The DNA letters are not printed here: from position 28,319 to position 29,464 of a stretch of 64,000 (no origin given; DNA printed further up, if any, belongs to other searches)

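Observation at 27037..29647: Compact PHP-phosphoesterase three-gene operon inserted between uvrA and uvrB: candidate undescribed defence or DNA-processing module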

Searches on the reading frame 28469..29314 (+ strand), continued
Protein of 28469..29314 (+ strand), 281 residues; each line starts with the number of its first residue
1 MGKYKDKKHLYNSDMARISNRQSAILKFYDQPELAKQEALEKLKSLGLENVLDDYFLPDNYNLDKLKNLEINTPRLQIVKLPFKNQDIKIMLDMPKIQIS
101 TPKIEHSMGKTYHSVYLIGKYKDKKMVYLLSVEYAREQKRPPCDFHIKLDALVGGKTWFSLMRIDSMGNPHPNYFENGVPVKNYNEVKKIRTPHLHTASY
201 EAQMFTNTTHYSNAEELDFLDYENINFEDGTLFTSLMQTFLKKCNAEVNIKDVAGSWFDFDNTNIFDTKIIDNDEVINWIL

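Call 52: find_encoding_contigs(protein=P0053, flank=8000, max_places=3)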
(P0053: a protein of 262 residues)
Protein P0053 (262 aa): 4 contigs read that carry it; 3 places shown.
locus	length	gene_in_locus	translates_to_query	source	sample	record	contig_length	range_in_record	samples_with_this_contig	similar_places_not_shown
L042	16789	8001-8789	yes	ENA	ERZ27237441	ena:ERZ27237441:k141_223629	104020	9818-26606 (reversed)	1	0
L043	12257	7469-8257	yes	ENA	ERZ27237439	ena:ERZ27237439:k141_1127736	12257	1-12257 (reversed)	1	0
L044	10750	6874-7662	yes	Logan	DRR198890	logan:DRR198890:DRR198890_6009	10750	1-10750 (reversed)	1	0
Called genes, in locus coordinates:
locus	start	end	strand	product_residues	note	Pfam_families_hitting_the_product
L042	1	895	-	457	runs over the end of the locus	PF28494:GlyRS_ins_1 (faint), PF00587:tRNA-synt_2b (weak), PF03129:HGTP_anticodon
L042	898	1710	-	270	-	PF04002:RadC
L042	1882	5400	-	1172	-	PF00112:Peptidase_C1, PF09479:Flg_new (weak)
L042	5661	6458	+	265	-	-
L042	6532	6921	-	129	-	PF07411:DUF1508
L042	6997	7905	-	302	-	PF01189:Methyltr_RsmB-F, PF01728:FtsJ (weak)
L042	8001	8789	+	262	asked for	-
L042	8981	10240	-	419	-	PF06838:Met_gamma_lyase, PF00155:Aminotran_1_2 (weak), PF01053:Cys_Met_Meta_PP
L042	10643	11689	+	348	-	PF04973:NMN_transporter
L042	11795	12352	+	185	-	PF08207:EFP_N, PF01132:EFP, PF09285:Elong-fact-P_C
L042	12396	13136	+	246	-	PF00106:adh_short, PF01370:Epimerase (weak), PF08659:KR, PF13561:adh_short_C2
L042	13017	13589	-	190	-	-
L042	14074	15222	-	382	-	PF14659:Phage_int_SAM_3, PF00589:Phage_integrase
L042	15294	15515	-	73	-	-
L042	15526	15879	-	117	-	PF12844:HTH_19, PF01381:HTH_3, PF13560:HTH_31 (weak)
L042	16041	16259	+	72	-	PF01381:HTH_3 (weak)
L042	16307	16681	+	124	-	-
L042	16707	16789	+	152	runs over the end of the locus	-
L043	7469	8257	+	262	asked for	-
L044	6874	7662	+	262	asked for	-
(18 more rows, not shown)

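Call 53: find_related_loci(query=A4, collection=metagenome_contigs, flank=8000)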
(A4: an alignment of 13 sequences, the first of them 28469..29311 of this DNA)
Query A4 (281 aa) in metagenome_contigs; peptide patterns used: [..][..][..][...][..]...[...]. (x = any residue, [..] = any of these).
79 stretches matched a pattern; 1 encode a relative of the query (tblastn E <= 1e-3); 1 distinct loci.
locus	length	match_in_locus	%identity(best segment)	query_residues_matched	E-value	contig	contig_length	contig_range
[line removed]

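Call 54: find_related_loci(query=A4, collection=viral_contigs, flank=8000)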
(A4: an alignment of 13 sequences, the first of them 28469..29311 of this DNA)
Query A4 (281 aa) in viral_contigs; peptide patterns used: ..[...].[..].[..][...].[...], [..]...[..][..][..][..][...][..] (x = any residue, [..] = any of these).
44 stretches matched a pattern, but none encodes a relative of the query by tblastn (E <= 1e-3).

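Call 55: find_encoding_contigs(protein=P0020, flank=8000, max_places=3)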
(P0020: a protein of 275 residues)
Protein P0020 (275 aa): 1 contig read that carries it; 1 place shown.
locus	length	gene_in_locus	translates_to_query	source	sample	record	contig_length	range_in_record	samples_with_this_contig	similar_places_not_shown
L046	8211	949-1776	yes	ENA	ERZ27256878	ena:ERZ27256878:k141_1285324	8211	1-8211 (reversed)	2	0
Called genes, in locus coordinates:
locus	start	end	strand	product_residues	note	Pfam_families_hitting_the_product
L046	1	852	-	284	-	?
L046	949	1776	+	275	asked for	-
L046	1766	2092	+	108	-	-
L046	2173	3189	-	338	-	-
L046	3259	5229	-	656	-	PF00270:DEAD (faint), PF04851:ResIII, PF17757:UvrB_inter, PF27431:UvrB_3rd, PF00271:Helicase_C, PF12344:UvrB, PF02151:UVR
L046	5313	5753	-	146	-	-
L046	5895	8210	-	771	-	?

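Call 62: fold_search(model_id=the predicted structure, library=viral)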
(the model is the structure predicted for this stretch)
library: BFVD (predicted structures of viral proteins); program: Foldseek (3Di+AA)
matches with E <= 10: 469; with E <= 0.001: 0
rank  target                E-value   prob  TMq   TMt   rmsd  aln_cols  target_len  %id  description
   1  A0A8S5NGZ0            2.5e-03  1.00  0.34  0.57   6.6       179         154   13  Uncharacterized protein [Siphoviridae sp. ctRg81]
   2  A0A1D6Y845            4.1e-02  0.08  0.14  0.13  19.0       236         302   12  (no name in the UniProt tables at hand)
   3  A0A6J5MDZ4            1.4e-01  0.15  0.21  0.07  20.4       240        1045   11  NAT_SF domain containing protein [uncultured Caudovirales phage]
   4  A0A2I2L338            1.5e-01  0.06  0.14  0.13  20.2       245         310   11  Uncharacterized protein [Orpheovirus IHUMI-LCC2]
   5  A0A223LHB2            1.7e-01  0.16  0.10  0.22  16.9       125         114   14  Uncharacterized protein [Erwinia phage vB_EamM_Joad]
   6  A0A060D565            2.4e-01  0.18  0.17  0.29  14.4       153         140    7  L* peptide [Genet fecal theilovirus]
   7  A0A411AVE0            3.4e-01  0.08  0.16  0.14  31.3       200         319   10  (no name in the UniProt tables at hand)
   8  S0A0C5                3.8e-01  0.14  0.14  0.17  11.8       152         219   10  Uncharacterized protein [Cellulophaga phage phi17:2]
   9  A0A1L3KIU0            3.8e-01  0.04  0.11  0.06  37.8       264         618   10  Uncharacterized protein [Wenzhou levi-like virus 4]
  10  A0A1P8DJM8            4.0e-01  0.08  0.11  0.14  22.0       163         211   14  (no name in the UniProt tables at hand)
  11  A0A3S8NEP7            4.5e-01  0.41  0.16  0.33   4.9        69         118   10  Uncharacterized protein [Sulfolobales Beppu filamentous virus 2]
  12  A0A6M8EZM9            5.6e-01  0.11  0.14  0.07  10.2       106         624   13  (no name in the UniProt tables at hand)
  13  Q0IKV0                5.6e-01  0.09  0.13  0.11  17.2       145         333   13  ORF169 [Leucania separata nucleopolyhedrovirus]
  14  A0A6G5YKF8            5.6e-01  0.04  0.13  0.16  19.2       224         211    9  (no name in the UniProt tables at hand)
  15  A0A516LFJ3            5.9e-01  0.07  0.13  0.23   9.5        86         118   13  (no name in the UniProt tables at hand)
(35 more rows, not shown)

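Call 68: search_solved_structures(query=A3, max_evalue=10, show_alignments=2)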
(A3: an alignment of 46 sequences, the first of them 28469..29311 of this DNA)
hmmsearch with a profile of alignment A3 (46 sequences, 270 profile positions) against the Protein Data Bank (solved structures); distinct sequences matched with E-value up to 10: 0.

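Call 69: list_cluster_members(proteins=[P0022, P0024, P0025, P0026, P0029, P0030, P0032, P0036, P0040, P0048])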
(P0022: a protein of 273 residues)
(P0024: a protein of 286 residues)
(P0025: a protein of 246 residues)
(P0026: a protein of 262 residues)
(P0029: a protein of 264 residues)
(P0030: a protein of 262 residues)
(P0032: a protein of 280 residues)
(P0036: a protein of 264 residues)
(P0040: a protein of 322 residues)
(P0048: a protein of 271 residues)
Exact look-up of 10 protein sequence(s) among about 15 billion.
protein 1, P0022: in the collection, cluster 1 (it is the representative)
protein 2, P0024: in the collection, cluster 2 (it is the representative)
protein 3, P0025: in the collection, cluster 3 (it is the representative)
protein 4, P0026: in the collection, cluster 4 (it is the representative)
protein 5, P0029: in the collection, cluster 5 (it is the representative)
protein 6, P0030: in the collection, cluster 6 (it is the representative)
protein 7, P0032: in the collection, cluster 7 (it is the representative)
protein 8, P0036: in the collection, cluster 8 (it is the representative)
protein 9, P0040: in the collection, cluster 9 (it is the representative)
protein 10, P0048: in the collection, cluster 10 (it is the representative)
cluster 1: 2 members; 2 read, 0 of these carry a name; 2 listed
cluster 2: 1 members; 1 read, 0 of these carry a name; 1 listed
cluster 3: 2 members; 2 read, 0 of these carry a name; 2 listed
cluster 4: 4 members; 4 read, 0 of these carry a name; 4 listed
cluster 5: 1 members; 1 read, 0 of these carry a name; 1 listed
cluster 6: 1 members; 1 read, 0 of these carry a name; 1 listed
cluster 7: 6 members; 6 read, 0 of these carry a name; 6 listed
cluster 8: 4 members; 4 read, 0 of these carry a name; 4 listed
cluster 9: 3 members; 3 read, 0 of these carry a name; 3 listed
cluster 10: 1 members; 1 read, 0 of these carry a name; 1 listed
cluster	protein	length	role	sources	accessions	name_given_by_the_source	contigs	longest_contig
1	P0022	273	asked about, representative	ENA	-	-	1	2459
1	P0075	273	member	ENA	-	-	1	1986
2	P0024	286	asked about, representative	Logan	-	-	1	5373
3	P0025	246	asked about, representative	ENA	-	-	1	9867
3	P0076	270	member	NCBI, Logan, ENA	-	-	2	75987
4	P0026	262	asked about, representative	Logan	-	-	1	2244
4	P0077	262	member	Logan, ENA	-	-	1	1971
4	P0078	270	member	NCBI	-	-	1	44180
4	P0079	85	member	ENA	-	-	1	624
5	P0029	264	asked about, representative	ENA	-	-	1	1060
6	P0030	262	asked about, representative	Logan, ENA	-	-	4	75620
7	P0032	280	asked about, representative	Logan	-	-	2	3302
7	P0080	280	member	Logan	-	-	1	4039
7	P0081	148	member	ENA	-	-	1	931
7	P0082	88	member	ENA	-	-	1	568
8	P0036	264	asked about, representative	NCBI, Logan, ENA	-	-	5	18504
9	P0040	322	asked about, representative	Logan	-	-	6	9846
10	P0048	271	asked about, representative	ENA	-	-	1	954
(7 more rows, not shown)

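Call 70: find_encoding_contigs(protein=P0030, flank=8000, max_places=2)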
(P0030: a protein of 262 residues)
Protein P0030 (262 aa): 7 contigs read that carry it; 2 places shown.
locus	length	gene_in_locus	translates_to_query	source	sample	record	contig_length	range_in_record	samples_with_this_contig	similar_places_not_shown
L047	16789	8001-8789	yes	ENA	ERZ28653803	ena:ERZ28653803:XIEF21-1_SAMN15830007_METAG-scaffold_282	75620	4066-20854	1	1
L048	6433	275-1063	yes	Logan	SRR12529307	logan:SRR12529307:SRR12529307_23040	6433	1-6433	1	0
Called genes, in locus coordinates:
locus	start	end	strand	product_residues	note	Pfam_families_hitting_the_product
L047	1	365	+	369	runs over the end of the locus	PF09479:Flg_new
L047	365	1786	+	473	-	PF13306:LRR_5, PF13855:LRR_8 (faint)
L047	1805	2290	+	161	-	PF01257:2Fe-2S_thioredx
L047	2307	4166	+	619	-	PF01257:2Fe-2S_thioredx, PF01512:Complex1_51K, PF10531:SLBB (weak), PF10589:NADH_4Fe-4S, PF00037:Fer4 (weak), PF12838:Fer4_7, PF13187:Fer4_9 (weak), PF13237:Fer4_10, +3 more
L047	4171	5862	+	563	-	PF13510:Fer2_4, PF10588:NADH-G_4Fe-4S_3, PF22117:Fer4_Nqo3 (weak), PF12838:Fer4_7, PF00037:Fer4 (weak), PF12837:Fer4_6 (weak), PF02906:Fe_hyd_lg_C, PF02256:Fe_hyd_SSU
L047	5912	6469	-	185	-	-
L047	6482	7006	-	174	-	-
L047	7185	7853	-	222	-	PF01048:PNP_UDP_1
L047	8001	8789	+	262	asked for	-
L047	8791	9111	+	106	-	-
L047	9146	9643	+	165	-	-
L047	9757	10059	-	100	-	-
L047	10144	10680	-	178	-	PF00293:NUDIX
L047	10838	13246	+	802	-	PF13676:TIR_2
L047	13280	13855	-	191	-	-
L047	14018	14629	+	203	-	PF12844:HTH_19, PF13560:HTH_31 (weak), PF01381:HTH_3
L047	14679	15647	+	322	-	PF00561:Abhydrolase_1 (weak), PF12146:Hydrolase_4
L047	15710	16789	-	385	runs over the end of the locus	-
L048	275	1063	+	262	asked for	-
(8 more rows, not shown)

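Call 71: find_encoding_contigs(protein=P0076, flank=8000, max_places=2)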
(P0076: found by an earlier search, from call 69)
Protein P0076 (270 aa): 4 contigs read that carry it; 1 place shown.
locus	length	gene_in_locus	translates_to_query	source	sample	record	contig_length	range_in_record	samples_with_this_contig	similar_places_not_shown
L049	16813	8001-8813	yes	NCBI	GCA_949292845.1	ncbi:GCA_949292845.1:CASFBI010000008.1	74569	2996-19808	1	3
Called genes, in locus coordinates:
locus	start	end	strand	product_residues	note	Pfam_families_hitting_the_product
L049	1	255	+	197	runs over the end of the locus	-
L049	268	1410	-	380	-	-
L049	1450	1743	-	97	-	PF23473:LysM3_LYK4_5 (faint), PF01476:LysM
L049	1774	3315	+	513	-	PF01554:MatE, PF01943:Polysacc_synt, PF13440:Polysacc_synt_3 (weak), PF03023:MurJ (weak)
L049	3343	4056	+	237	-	PF04239:DUF421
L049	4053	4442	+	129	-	PF14276:DUF4363 (weak)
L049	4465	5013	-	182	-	PF00226:DnaJ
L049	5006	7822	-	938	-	PF00005:ABC_tran (faint), PF02463:SMC_N (faint), PF03193:RsgA_GTPase (faint), PF13304:AAA_21 (faint), PF13555:AAA_29 (faint), PF20703:nSTAND1 (faint), PF17760:UvrA_inter, PF17755:UvrA_DNA-bind, +1 more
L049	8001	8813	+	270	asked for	-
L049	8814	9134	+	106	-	-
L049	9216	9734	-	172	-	PF18050:Cyclophil_like2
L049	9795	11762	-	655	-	PF00270:DEAD (weak), PF04851:ResIII, PF17757:UvrB_inter, PF27431:UvrB_3rd, PF00271:Helicase_C, PF12344:UvrB, PF02151:UVR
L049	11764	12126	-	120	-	-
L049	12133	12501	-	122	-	-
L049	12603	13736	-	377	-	PF00753:Lactamase_B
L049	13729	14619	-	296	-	PF01734:Patatin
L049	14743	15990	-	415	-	-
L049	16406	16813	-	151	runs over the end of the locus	PF01668:SmpB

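Call 74: search_protein_families(library=padloc, proteins=[L047:9146-9640:+, L047:9757-10056:-, L047:10144-10677:-, L047:10838-13243:+, L047:13280-13852:-, L047:8791-9108:+, L047:7185-7850:-, L047:6482-7003:-, L047:5912-6466:-], max_evalue=0.01)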
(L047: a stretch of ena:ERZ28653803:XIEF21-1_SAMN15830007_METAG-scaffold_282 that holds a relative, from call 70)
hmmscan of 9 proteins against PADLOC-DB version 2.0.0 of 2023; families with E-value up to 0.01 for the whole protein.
L047:9146-9640:+ (165 aa): 0 families

L047:9757-10056:- (99 aa): 0 families

L047:10144-10677:- (177 aa): 1 family
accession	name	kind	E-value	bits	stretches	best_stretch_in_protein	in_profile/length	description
PDLC04899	PDC-S07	-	1.3e-07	29.4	1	31-142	8-115/135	-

L047:10838-13243:+ (802 aa): 0 families

L047:13280-13852:- (190 aa): 0 families

L047:8791-9108:+ (106 aa): 0 families

L047:7185-7850:- (221 aa): 1 family
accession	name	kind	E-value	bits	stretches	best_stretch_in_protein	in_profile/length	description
PDLC00759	Effector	-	6.5e-07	26.2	1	31-101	275-349/506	PN-superfamily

L047:6482-7003:- (173 aa): 0 families

L047:5912-6466:- (184 aa): 0 families

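Call 84: search_protein_families(library=pfam, proteins=[L007:9298-10122:+, L046:2173-3186:-, L049:9216-9731:-, L047:9146-9640:+, L047:9757-10056:-, L047:10838-13243:+], max_evalue=0.01)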
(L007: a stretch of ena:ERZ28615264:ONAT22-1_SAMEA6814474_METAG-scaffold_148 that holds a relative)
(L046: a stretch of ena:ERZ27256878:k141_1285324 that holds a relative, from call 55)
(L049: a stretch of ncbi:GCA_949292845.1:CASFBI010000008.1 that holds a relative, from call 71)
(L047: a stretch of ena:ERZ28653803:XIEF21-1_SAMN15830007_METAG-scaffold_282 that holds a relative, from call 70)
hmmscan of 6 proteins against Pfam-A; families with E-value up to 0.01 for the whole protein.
L007:9298-10122:+ (275 aa): 2 families
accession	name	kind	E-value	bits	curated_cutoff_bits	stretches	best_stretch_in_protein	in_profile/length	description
PF24901.1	HTH_MCM7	-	0.0049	17.1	26.5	1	52-85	12-45/76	DNA replication licensing factor MCM7, winged helix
PF01841.26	Transglut_core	-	0.005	17.5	23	0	114-188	13-73/108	Transglutaminase-like superfamily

L046:2173-3186:- (337 aa): 2 families
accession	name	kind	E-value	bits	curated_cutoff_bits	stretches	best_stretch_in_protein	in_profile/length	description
PF04336.18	ACP_PD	-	0.0011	19.5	27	0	91-129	16-55/183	Acyl carrier protein phosphodiesterase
PF08726.16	EFhand_Ca_insen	-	0.0052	17.3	27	0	123-165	1-42/69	Ca2+ insensitive EF hand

L049:9216-9731:- (171 aa): 1 family
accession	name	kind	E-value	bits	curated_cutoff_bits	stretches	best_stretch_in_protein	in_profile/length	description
PF18050.6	Cyclophil_like2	-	1.2e-24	87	22.7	1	54-156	1-105/115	Cyclophilin-like family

L047:9146-9640:+ (165 aa): 2 families
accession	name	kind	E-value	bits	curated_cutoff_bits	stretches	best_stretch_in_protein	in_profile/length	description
PF13508.13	Acetyltransf_7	-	9.7e-05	23.1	27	1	54-119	28-83/84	Acetyltransferase (GNAT) domain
PF00583.31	Acetyltransf_1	-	0.0023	18.6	20.7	1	38-88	42-92/116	Acetyltransferase (GNAT) family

L047:9757-10056:- (99 aa): 0 families

L047:10838-13243:+ (802 aa): 3 families
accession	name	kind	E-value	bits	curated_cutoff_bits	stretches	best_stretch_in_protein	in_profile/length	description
PF13676.11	TIR_2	-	2.3e-10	41.5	28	1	163-285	2-109/122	TIR domain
PF13428.12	TPR_14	-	0.0036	18.3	23.5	0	50-85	6-41/44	Tetratricopeptide repeat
PF14559.12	TPR_19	-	0.005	17.6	25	0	59-88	5-34/68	Tetratricopeptide repeat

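Call 86: search_dna_similar(query=window:28469-29311:+, collection=phages, mode=protein, max_evalue=0.001, max_rows=10)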
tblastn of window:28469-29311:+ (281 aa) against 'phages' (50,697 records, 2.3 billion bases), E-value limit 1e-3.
No match.

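Call 87: search_dna_similar(query=window:28469-29311:+, collection=plasmids, mode=protein, max_evalue=0.001, max_rows=10)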
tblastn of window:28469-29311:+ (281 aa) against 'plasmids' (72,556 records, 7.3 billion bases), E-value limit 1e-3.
No match.
